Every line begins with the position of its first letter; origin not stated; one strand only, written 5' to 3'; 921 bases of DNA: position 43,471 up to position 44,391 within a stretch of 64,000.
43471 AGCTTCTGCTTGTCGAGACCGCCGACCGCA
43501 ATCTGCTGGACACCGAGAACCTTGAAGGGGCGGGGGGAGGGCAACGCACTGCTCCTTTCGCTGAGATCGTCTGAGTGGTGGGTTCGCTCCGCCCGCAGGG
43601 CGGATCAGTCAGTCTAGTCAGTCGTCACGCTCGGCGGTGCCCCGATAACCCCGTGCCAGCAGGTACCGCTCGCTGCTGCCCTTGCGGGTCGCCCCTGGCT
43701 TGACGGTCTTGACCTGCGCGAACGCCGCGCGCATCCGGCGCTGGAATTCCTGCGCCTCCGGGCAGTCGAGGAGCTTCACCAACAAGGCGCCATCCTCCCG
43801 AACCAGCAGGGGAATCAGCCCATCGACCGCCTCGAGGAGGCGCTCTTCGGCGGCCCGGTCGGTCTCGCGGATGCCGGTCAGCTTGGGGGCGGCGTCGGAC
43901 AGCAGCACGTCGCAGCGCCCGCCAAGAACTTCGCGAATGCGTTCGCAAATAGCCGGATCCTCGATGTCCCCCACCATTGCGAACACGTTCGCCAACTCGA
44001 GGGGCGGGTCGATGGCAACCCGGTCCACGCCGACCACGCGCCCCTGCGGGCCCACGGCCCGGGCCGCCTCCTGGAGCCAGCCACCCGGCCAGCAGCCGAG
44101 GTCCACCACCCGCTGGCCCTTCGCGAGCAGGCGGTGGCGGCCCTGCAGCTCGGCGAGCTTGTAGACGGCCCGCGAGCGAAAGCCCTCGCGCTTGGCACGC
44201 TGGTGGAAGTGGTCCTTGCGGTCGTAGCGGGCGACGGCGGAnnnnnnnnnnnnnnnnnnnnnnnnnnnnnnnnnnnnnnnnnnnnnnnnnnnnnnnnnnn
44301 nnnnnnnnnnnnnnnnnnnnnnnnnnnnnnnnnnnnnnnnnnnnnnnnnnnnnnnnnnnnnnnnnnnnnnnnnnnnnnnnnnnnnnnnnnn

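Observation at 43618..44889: Orphan rplC whose TAG stop is in frame with an rlmE that has no start codon before its conserved N-terminus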

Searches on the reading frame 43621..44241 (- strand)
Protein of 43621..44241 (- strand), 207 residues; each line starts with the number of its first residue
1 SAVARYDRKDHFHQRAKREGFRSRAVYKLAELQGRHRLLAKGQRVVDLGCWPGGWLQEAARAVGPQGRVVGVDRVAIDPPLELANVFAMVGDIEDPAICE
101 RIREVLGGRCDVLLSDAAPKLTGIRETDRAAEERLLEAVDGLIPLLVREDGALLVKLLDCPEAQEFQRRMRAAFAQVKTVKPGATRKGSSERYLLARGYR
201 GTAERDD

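Call 6: search_protein_families(library=pfam, proteins=[window:43621-44241:-], max_evalue=0.01)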
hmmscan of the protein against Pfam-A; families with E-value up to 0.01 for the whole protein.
window:43621-44241:- (207 aa): 5 families
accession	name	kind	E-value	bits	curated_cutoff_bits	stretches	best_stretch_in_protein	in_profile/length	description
PF01728.25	FtsJ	-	1e-39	136.8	24.1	1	21-199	1-181/181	FtsJ-like methyltransferase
PF13847.12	Methyltransf_31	-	6.4e-05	23.1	27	1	41-75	3-37/145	Methyltransferase domain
PF13489.12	Methyltransf_23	-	0.00018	21.7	27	1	33-82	11-60/164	Methyltransferase domain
PF21360.3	PylC-like_N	-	0.0016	19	27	1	61-132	18-89/96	PylC-like, N-terminal domain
PF13649.12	Methyltransf_25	-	0.0058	17.7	27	0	45-74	1-29/97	Methyltransferase domain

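Call 7: search_protein_families(library=ncbifam, proteins=[window:43621-44241:-], max_evalue=0.01)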
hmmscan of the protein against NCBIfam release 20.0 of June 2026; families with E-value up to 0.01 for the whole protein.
window:43621-44241:- (207 aa): 10 families
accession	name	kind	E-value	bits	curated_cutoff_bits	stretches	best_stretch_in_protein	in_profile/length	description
TIGR00438.1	rrmJ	equivalog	6e-48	162.8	300.15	1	10-199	1-188/188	23S rRNA (uridine(2552)-2'-O)-methyltransferase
NF008390.0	PRK11188.1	equivalog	1.5e-35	122.8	269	1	9-200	19-208/209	23S rRNA (uridine(2552)-2'-O)-methyltransferase RlmE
NF041537.1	ArsM_AhpD_UU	exception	0.00014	20.8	510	1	39-75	74-110/345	arsenite methyltransferase/AhpD domain selenoprotein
NF008823.0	PRK11873.1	subfamily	0.00039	20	263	1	39-73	75-109/272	arsenite methyltransferase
NF047649.1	MTase_UXPK_star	exception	0.00086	18.4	460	1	40-74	76-110/283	methyltransferase/UXPK-star double selenoprotein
TIGR00478.1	tly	subfamily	0.0011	18.3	185.8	1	17-61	51-95/228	TlyA family rRNA (cytidine-2'-O)-methyltransferase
NF041536.1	ArsM_DUF2284_UU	exception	0.0034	15.8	575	1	40-76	75-111/459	arsenite methyltransferase/DUF2284 domain selenoprotein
NF001556.0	PRK00377.1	equivalog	0.0054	16.5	238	1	39-74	38-73/198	cobalt-precorrin-6Y C(15)-methyltransferase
NF001243.0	PRK00216.1-4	equivalog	0.0089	15.4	235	0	39-73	45-79/237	demethylmenaquinone methyltransferase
NF008734.0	PRK11760.1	equivalog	0.0094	15.4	176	0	25-56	195-226/359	23S rRNA (cytidine(2498)-2'-O)-methyltransferase RlmM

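Call 8: find_homologous_proteins(query=window:43621-44241:-)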
Query window:43621-44241:- (207 aa): 3124 proteins with E <= 0.001 among 4264 candidates; the best 120 are listed.
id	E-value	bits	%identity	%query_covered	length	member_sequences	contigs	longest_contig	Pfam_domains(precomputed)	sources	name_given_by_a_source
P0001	1.8e-99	349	79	96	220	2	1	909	PF01728.26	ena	-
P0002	3.2e-99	349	77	99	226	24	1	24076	PF01728.26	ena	-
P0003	1.3e-98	347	78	99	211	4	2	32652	PF01728.26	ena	-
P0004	2.0e-98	346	98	79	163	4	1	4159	PF01728.26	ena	-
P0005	2.0e-98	346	79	99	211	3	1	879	PF01728.26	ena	-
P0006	8.2e-98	344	78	98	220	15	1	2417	PF01728.26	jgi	jgi:23S rRNA (uridine2552-2'-O)-methyltransferase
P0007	2.9e-97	342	78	96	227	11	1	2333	PF01728.26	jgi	jgi:23S rRNA (uridine2552-2'-O)-methyltransferase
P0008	1.3e-96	340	77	96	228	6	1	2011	PF01728.26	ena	-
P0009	1.2e-95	337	78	97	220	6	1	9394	PF01728.26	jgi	-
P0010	1.4e-94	334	77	97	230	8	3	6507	PF01728.26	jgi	jgi:23S rRNA (uridine2552-2'-O)-methyltransferase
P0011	1.3e-93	330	76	97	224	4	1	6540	PF01728.26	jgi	jgi:23S rRNA (uridine2552-2'-O)-methyltransferase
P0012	1.2e-90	321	75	95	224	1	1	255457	PF01728.26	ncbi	-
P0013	2.5e-88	313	72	96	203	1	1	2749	PF01728.26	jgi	jgi:23S rRNA (uridine2552-2'-O)-methyltransferase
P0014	3.5e-88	313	69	97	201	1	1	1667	PF01728.26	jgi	jgi:23S rRNA (uridine2552-2'-O)-methyltransferase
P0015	1.1e-87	311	72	96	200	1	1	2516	PF01728.26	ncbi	ncbi:MAG: RlmE family RNA methyltransferase [Myxococcota bacterium]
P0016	1.2e-87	311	81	85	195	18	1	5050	PF01728.26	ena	-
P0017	2.4e-87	310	80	85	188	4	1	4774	PF01728.26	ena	-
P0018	3.8e-87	309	71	99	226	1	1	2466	PF01728.26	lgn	-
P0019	8.8e-87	308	71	96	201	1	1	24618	PF01728.26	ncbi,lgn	-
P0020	1.6e-85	304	70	94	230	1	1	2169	PF13847.13,PF01728.26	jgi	jgi:23S rRNA (uridine2552-2'-O)-methyltransferase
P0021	9.6e-84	298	67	96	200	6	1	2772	PF13489.13,PF01728.26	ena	-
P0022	1.3e-83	298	79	86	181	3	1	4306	PF01728.26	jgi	jgi:23S rRNA (uridine2552-2'-O)-methyltransferase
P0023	3.5e-83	296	68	94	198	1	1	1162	PF01728.26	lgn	-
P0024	3.7e-83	296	69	97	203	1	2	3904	PF13847.13,PF01728.26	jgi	jgi:23S rRNA (uridine2552-2'-O)-methyltransferase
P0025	3.8e-83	296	69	96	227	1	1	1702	PF01728.26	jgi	jgi:23S rRNA (uridine2552-2'-O)-methyltransferase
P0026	5.5e-83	296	69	97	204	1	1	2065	PF13489.13,PF01728.26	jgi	-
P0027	6.2e-83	296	69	99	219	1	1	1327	PF13847.13,PF01728.26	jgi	jgi:23S rRNA (uridine2552-2'-O)-methyltransferase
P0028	1.2e-82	295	68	96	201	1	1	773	PF01728.26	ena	-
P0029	1.5e-82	294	82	79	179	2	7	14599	PF13847.13,PF01728.26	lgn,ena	-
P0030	2.0e-82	294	68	95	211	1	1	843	PF01728.26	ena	-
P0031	2.0e-82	294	68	96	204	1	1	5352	PF01728.26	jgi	jgi:23S rRNA (uridine2552-2'-O)-methyltransferase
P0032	2.8e-82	293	69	97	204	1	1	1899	PF13489.13,PF01728.26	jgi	-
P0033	2.8e-82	293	80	82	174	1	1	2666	PF01728.26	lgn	-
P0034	3.3e-82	293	67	97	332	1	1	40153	PF01728.26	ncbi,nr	ncbi:MAG: hypothetical protein JRH19_04665 [Deltaproteobacteria bacterium]|nr:hypothetical protein [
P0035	3.3e-82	293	68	95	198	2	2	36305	PF01728.26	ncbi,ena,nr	ncbi:MAG: RlmE family RNA methyltransferase [Myxococcota bacterium]|nr:RlmE family RNA methyltransfe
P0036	4.0e-82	293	69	95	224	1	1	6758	PF01728.26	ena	-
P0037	4.0e-82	293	69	96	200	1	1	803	PF01728.26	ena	-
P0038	4.9e-82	293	70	97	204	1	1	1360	PF13489.13,PF01728.26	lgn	-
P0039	5.0e-82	293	66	96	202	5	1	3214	PF01728.26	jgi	jgi:23S rRNA (uridine2552-2'-O)-methyltransferase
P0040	7.0e-82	292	66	97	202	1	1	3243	PF01728.26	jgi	jgi:23S rRNA (uridine2552-2'-O)-methyltransferase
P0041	1.2e-81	291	70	96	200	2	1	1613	PF01728.26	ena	-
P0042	1.4e-81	291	65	97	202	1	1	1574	PF01728.26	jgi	-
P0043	1.4e-81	291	65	97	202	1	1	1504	PF01728.26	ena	-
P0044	1.4e-81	291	71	95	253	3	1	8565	PF01728.26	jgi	-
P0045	1.4e-81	291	66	95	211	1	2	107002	PF01728.26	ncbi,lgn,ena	-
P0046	1.6e-81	291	79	82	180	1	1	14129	PF13847.13,PF01728.26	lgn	-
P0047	1.7e-81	291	68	97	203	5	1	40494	PF01728.26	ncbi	ncbi:MAG: RlmE family RNA methyltransferase [Myxococcota bacterium]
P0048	1.8e-81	291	65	97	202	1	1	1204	PF01728.26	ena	-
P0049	2.0e-81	291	70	94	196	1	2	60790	PF01728.26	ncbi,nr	ncbi:MAG: RlmE family RNA methyltransferase [bacterium]|nr:RlmE family RNA methyltransferase [bacter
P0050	2.3e-81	290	69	97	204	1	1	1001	PF13489.13,PF01728.26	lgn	-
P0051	2.3e-81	290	66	97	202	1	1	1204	PF01728.26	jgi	jgi:23S rRNA (uridine2552-2'-O)-methyltransferase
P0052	2.5e-81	290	66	97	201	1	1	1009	PF13489.13,PF01728.26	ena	-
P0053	2.6e-81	290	68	96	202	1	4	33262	PF01728.26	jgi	jgi:23S rRNA (uridine2552-2'-O)-methyltransferase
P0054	2.8e-81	290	65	97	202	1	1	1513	PF01728.26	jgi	-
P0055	2.8e-81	290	67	95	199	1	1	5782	PF01728.26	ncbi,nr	ncbi:MAG: RlmE family RNA methyltransferase [bacterium]|nr:RlmE family RNA methyltransferase [bacter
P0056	2.9e-81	290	69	97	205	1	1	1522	PF13489.13,PF01728.26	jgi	jgi:23S rRNA (uridine2552-2'-O)-methyltransferase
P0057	3.2e-81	290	68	94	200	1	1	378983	PF01728.26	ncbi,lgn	-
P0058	3.6e-81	290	65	96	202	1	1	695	PF01728.26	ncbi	-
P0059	3.6e-81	290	68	96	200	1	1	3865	PF01728.26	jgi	-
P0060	4.3e-81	290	64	96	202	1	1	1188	PF01728.26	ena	-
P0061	4.8e-81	289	67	97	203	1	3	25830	PF01728.26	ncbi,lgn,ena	ncbi:MAG TPA: RlmE family RNA methyltransferase [Myxococcota bacterium]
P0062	4.9e-81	289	66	95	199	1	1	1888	PF13489.13,PF01728.26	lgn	-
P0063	5.0e-81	289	66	96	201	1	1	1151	PF01728.26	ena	-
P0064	7.9e-81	289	67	96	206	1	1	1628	PF01728.26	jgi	jgi:23S rRNA (uridine2552-2'-O)-methyltransferase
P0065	8.0e-81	289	64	97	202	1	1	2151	PF01728.26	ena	-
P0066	9.7e-81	288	69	97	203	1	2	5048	PF13489.13,PF01728.26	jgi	-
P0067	9.7e-81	288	68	94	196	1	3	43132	PF01728.26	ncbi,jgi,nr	ncbi:MAG: RlmE family RNA methyltransferase [Deltaproteobacteria bacterium]|nr:RlmE family RNA methy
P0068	1.2e-80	288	69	97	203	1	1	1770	PF13489.13,PF01728.26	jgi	-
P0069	1.2e-80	288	68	97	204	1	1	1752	PF01728.26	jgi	jgi:23S rRNA (uridine2552-2'-O)-methyltransferase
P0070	1.2e-80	288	66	97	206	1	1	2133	PF01728.26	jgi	jgi:23S rRNA (uridine2552-2'-O)-methyltransferase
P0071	1.3e-80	288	69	94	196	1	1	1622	PF01728.26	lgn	-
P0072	1.4e-80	288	65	96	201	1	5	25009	PF01728.26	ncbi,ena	-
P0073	1.7e-80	288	66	97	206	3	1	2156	PF01728.26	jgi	jgi:23S rRNA (uridine2552-2'-O)-methyltransferase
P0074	1.7e-80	288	67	96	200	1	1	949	PF01728.26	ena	-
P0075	1.9e-80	287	67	97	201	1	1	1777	PF01728.26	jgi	jgi:23S rRNA (uridine2552-2'-O)-methyltransferase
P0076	2.0e-80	287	65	97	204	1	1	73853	PF01728.26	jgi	jgi:23S rRNA (uridine2552-2'-O)-methyltransferase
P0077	2.0e-80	287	66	95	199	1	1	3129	PF13489.13,PF01728.26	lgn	-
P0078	2.0e-80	287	66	95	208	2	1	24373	PF01728.26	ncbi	-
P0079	2.1e-80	287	65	96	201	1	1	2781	PF01728.26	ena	-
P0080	2.2e-80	287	67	96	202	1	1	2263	PF01728.26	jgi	jgi:23S rRNA (uridine2552-2'-O)-methyltransferase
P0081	2.3e-80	287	66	96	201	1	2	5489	PF01728.26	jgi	jgi:23S rRNA (uridine2552-2'-O)-methyltransferase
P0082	2.4e-80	287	64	96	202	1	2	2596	PF01728.26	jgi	-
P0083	2.5e-80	287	69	96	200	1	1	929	PF01728.26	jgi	jgi:23S rRNA (uridine2552-2'-O)-methyltransferase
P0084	2.6e-80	287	69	96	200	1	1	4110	PF01728.26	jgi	jgi:23S rRNA (uridine2552-2'-O)-methyltransferase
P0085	2.8e-80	287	67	96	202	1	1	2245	PF13847.13,PF01728.26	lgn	-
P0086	2.8e-80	287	64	97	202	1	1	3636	PF01728.26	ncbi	-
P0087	3.0e-80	287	80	79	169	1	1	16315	PF13847.13,PF01728.26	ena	-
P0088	3.2e-80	287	63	99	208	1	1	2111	PF01728.26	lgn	-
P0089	3.2e-80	287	64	96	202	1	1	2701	PF01728.26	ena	-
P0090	3.6e-80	287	80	79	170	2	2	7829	PF01728.26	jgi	-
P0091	4.2e-80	286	63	96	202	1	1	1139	PF01728.26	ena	-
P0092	4.4e-80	286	67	96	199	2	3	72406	PF01728.26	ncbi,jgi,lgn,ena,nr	ncbi:MAG: 23S rRNA (uridine(2552)-2'-O)-methyltransferase [Deltaproteobacteria bacterium]|jgi:23S rR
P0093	5.4e-80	286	68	97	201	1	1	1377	PF01728.26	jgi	-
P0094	5.4e-80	286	66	95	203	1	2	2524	PF01728.26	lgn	-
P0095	5.5e-80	286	67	96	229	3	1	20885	PF01728.26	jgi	-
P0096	5.7e-80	286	66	97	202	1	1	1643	PF13489.13,PF01728.26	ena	-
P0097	6.0e-80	286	64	96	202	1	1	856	PF01728.26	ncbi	-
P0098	6.5e-80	286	66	96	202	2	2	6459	PF01728.26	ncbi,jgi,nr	ncbi:MAG: RlmE family RNA methyltransferase [Deltaproteobacteria bacterium]|jgi:23S rRNA (uridine255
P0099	6.9e-80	286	64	96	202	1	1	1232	PF01728.26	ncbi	-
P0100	8.1e-80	285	68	96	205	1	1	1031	PF13489.13,PF01728.26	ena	-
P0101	8.2e-80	285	65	96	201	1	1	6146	PF01728.26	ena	-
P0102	8.3e-80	285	80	79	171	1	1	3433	PF13847.13,PF01728.26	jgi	-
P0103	8.4e-80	285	65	96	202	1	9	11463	PF01728.26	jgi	jgi:23S rRNA (uridine2552-2'-O)-methyltransferase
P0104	9.5e-80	285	64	96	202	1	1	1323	PF01728.26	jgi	-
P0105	1.0e-79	285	69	97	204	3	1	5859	PF01728.26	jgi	jgi:23S rRNA (uridine2552-2'-O)-methyltransferase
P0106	1.2e-79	285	66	96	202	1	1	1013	PF01728.26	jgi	jgi:23S rRNA (uridine2552-2'-O)-methyltransferase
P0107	1.2e-79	285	67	95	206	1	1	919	PF01728.26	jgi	jgi:23S rRNA (uridine2552-2'-O)-methyltransferase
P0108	1.2e-79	285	68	95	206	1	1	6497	PF01728.26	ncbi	-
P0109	1.3e-79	285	65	96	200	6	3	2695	PF01728.26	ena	-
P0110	1.4e-79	285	66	96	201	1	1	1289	PF13489.13,PF01728.26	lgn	-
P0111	1.4e-79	285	67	93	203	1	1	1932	PF01728.26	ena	-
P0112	1.6e-79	284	63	96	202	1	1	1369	PF01728.26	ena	-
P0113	1.7e-79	284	67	97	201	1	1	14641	PF01728.26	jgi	-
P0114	1.8e-79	284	69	96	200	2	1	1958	PF01728.26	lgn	-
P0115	2.0e-79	284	66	95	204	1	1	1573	PF13489.13,PF01728.26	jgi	jgi:23S rRNA (uridine2552-2'-O)-methyltransferase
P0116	2.2e-79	284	65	97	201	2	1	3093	PF01728.26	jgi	-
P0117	2.5e-79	284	65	97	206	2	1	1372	PF01728.26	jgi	jgi:23S rRNA (uridine2552-2'-O)-methyltransferase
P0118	2.5e-79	284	64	99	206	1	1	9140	PF01728.26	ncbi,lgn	-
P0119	2.8e-79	284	67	97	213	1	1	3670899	PF13847.13,PF13489.13,PF01728.26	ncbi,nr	ncbi:MAG: RlmE family RNA methyltransferase [Deltaproteobacteria bacterium]|nr:MAG: RlmE family RNA 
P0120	2.9e-79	284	65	96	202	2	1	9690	PF13489.13,PF01728.26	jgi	jgi:23S rRNA (uridine2552-2'-O)-methyltransferase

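Call 12: find_related_loci(query=window:43621-44241:-, collection=genome_contigs, flank=3000)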
Query window:43621-44241:- (207 aa) in genome_contigs; peptide patterns used: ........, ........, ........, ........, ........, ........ (x = any residue, [..] = any of these).
509 stretches matched a pattern; 178 encode a relative of the query (tblastn E <= 1e-3); the best 80 are kept; 80 distinct loci.
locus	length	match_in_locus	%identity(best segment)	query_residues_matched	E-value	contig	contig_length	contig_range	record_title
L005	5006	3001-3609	83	1-203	1e-111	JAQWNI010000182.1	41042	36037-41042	MAG: Myxococcota bacterium isolate cluster2_bin.176 k141_2409423, whole genome shotgun sequence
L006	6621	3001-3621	78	1-206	1e-103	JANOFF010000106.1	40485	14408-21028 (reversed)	MAG: bacterium isolate SOY_65_concoct_162_sub SOY_65_k141_648620, whole genome shotgun sequence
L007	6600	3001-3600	78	3-202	8e-103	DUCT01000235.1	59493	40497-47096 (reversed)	MAG TPA_asm: Myxococcales bacterium isolate UWMA-0336 NODE_782_length_59493_cov_0.345725, whole genome shotgun sequence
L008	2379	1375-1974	79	3-202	8e-106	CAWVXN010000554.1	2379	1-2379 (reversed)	MAG TPA_asm: uncultured Myxococcales bacterium isolate ERR3589570_metabat2_78 genome assembly, contig: ERZ7463457.53913,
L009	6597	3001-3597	82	2-200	6e-101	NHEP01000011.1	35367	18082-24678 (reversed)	MAG: bacterium TMED88 isolate TMED88 MHASMcontig_361235, whole genome shotgun sequence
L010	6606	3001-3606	78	2-203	6e-101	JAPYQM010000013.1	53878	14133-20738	MAG: Myxococcota bacterium isolate PW2.metabat2.22_sub PW2_758_length_53878_cov_16.800197, whole genome shotgun sequence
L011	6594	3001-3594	78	3-200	3e-100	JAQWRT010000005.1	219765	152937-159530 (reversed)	MAG: Myxococcota bacterium isolate cluster2_bin.41 k141_4725819, whole genome shotgun sequence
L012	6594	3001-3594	77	3-200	4e-99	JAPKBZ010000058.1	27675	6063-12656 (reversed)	MAG: Myxococcota bacterium isolate ANT-51 NODE_1135_length_27675_cov_23.495728, whole genome shotgun sequence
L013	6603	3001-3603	76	3-203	1e-98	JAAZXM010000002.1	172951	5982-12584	MAG: Myxococcales bacterium isolate bin12s NODE_2_length_172951_cov_5.760249, whole genome shotgun sequence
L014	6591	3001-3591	75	3-199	5e-94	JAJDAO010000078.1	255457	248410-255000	MAG: Deltaproteobacteria bacterium isolate OFTM73 OFTM73_77, whole genome shotgun sequence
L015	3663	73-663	67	3-199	3e-86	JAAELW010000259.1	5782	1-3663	MAG: bacterium isolate Bpl_16 BplG_CONTIG2819580, whole genome shotgun sequence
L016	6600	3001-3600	69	1-200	3e-86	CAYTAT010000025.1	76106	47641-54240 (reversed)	MAG TPA_asm: uncultured Spirochaetaceae bacterium isolate SRP308112_co1_388 genome assembly, contig: NODE_247_length_761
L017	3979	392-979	68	2-197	8e-86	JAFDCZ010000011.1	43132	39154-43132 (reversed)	MAG: Deltaproteobacteria bacterium isolate Meg19_02_Bin_150 Meg19_02_Bin_150_scaffold_218, whole genome shotgun sequence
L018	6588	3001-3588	68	6-201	8e-86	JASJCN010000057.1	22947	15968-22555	MAG: Myxococcota bacterium isolate MO_167.B22 MO_167.c_1605, whole genome shotgun sequence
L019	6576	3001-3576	68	6-197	2e-85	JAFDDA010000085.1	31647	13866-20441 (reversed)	MAG: Deltaproteobacteria bacterium isolate Meg19_02_Bin_151 Meg19_02_Bin_151_scaffold_2887, whole genome shotgun sequenc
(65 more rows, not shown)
